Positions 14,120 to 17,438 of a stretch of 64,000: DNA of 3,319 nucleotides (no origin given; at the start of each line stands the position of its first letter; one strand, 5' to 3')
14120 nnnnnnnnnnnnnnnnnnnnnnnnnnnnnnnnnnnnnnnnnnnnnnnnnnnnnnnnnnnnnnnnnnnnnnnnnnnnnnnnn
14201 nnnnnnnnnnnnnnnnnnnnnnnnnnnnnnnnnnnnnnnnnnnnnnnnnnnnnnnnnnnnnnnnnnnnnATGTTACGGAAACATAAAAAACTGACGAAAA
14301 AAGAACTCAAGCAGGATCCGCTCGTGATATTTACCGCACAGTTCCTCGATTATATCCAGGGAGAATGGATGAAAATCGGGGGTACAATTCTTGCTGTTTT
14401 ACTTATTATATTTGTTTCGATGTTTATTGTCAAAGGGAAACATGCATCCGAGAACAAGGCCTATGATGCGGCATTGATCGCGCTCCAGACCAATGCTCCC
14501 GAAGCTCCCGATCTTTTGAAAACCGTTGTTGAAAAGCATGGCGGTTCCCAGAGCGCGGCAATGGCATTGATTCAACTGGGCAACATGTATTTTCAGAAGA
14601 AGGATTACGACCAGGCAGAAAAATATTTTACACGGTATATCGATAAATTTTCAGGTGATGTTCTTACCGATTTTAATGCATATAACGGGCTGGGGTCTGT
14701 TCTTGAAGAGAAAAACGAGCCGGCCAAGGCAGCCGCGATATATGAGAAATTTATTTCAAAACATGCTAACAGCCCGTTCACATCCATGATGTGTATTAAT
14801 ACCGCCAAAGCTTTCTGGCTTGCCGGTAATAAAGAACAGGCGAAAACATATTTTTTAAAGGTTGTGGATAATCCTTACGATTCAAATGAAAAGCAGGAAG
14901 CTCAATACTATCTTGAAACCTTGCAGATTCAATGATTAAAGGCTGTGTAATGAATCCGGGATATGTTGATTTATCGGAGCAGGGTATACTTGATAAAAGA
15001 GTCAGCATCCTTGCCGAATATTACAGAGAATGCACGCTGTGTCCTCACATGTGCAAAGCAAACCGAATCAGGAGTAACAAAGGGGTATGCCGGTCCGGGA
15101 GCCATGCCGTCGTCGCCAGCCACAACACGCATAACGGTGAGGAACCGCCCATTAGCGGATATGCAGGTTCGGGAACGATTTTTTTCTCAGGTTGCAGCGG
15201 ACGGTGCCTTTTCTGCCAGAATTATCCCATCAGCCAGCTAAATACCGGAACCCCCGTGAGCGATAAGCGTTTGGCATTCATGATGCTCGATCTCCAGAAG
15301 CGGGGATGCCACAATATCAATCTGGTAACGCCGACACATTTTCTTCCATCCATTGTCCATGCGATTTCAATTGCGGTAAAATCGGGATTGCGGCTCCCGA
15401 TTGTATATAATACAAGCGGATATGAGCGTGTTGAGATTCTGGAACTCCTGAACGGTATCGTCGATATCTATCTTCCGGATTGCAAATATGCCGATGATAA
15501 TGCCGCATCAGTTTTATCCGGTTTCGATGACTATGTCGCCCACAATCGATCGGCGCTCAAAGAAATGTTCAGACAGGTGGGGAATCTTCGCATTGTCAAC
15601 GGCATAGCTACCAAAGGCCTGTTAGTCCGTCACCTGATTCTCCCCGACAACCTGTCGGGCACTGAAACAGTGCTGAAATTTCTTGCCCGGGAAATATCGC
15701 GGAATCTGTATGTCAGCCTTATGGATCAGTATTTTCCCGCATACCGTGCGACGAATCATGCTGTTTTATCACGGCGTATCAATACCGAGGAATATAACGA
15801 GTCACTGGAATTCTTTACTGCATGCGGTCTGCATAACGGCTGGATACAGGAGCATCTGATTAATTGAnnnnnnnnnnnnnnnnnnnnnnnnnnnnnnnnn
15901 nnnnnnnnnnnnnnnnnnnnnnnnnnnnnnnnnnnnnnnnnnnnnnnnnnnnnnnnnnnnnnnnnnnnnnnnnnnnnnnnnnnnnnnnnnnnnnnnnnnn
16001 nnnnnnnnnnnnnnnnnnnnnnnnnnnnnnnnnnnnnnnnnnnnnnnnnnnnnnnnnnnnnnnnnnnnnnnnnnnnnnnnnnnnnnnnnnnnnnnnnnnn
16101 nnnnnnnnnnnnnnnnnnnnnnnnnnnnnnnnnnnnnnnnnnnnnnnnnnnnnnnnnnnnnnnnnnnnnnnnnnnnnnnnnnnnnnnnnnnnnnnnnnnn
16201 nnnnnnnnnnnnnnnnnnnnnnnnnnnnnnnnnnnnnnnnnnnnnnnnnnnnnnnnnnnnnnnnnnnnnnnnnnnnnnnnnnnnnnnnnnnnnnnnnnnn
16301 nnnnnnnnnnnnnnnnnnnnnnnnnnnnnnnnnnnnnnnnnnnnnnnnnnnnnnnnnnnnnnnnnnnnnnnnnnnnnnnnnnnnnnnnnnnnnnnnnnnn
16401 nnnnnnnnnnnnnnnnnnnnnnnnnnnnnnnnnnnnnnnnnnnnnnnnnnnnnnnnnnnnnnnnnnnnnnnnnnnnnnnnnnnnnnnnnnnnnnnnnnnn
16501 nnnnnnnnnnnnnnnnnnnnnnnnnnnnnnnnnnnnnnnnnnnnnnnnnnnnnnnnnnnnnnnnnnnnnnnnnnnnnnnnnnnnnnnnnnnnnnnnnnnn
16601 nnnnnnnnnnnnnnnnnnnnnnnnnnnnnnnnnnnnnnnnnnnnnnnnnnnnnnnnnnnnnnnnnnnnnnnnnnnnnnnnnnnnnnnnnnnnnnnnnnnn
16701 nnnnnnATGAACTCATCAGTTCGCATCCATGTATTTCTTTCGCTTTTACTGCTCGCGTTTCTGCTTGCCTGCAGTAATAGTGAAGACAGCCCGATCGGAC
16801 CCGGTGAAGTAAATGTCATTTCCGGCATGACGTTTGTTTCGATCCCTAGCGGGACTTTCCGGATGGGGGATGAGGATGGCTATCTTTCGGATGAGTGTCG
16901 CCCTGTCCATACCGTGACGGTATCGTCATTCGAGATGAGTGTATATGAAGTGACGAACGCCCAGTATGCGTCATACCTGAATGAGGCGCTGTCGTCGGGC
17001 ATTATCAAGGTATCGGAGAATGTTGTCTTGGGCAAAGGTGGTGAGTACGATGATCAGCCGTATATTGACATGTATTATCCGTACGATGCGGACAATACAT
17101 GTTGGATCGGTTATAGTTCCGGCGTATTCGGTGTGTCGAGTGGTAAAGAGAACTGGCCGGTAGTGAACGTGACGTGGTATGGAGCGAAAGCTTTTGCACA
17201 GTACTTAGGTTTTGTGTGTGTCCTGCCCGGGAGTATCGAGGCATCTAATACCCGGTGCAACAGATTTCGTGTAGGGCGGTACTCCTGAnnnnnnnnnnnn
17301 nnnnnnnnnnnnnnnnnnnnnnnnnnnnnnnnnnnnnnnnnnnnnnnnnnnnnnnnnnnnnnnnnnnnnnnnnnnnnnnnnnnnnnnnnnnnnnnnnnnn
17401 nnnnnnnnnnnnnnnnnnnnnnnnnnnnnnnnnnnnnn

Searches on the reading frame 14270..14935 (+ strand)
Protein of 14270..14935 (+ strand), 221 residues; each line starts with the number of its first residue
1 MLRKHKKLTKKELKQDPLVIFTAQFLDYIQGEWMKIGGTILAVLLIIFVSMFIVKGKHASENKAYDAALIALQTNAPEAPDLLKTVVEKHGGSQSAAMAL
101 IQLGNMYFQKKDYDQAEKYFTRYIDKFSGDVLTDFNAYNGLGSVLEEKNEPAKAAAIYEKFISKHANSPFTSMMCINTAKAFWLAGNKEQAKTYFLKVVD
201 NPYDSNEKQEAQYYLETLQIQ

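Call 8: search_protein_families(library=pfam, proteins=[window:14270-14935:+])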
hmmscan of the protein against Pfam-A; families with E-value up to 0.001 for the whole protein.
window:14270-14935:+ (221 aa): 11 families
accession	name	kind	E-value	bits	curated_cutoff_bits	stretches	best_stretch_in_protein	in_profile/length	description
PF13424.12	TPR_12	-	1.2e-15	57.8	30.1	2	96-160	2-70/77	Tetratricopeptide repeat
PF13174.12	TPR_6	-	5.2e-12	46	26.3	0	99-128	2-31/33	Tetratricopeptide repeat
PF13181.12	TPR_8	-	3.9e-11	42.6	25.7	0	99-124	3-28/34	Tetratricopeptide repeat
PF13432.12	TPR_16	-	8.2e-11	42.6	32.7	1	76-130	13-64/65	Tetratricopeptide repeat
PF07719.23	TPR_2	-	1.5e-09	37.6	27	1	97-125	1-29/34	Tetratricopeptide repeat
PF09976.15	TPR_21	-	5.7e-09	36.4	25.5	1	58-154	36-132/193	Tetratricopeptide repeat-like domain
PF00515.34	TPR_1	-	6.3e-09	35.7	27.8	1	97-122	1-26/34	Tetratricopeptide repeat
PF13428.12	TPR_14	-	1.3e-08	35.1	23.5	0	99-130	3-34/44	Tetratricopeptide repeat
PF13176.12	TPR_7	-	1.6e-06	28.2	27.9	0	99-123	1-27/36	Tetratricopeptide repeat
PF13374.12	TPR_10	-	1.7e-05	25.1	27.5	0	97-120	2-25/42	Tetratricopeptide repeat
PF14559.12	TPR_19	-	0.00016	22.4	25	0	108-167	2-57/68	Tetratricopeptide repeat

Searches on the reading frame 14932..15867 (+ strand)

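Call 8: search_protein_families(library=pfam, proteins=[window:14932-15867:+])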
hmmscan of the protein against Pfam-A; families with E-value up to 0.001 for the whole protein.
window:14932-15867:+ (311 aa): 1 family
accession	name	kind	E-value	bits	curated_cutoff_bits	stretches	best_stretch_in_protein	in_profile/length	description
PF04055.27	Radical_SAM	-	4e-07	30.8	29.5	1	83-190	2-115/166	Radical SAM superfamily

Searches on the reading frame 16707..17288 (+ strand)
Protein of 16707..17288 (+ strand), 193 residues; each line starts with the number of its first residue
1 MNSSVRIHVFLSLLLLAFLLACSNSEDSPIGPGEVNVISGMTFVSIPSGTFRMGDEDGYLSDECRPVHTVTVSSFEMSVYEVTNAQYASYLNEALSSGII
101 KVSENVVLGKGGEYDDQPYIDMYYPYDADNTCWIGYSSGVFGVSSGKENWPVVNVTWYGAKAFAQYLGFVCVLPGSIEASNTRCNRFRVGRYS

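Call 27: search_protein_families(library=pfam, proteins=[window:16707-17288:+], max_evalue=0.00001)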
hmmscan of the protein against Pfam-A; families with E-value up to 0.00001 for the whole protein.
window:16707-17288:+ (193 aa): 1 family
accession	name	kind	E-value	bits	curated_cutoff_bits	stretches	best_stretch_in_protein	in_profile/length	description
PF03781.23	FGE-sulfatase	-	4.1e-18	66.4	23.3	1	42-168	4-109/255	Sulfatase-modifying factor enzyme 1-like domain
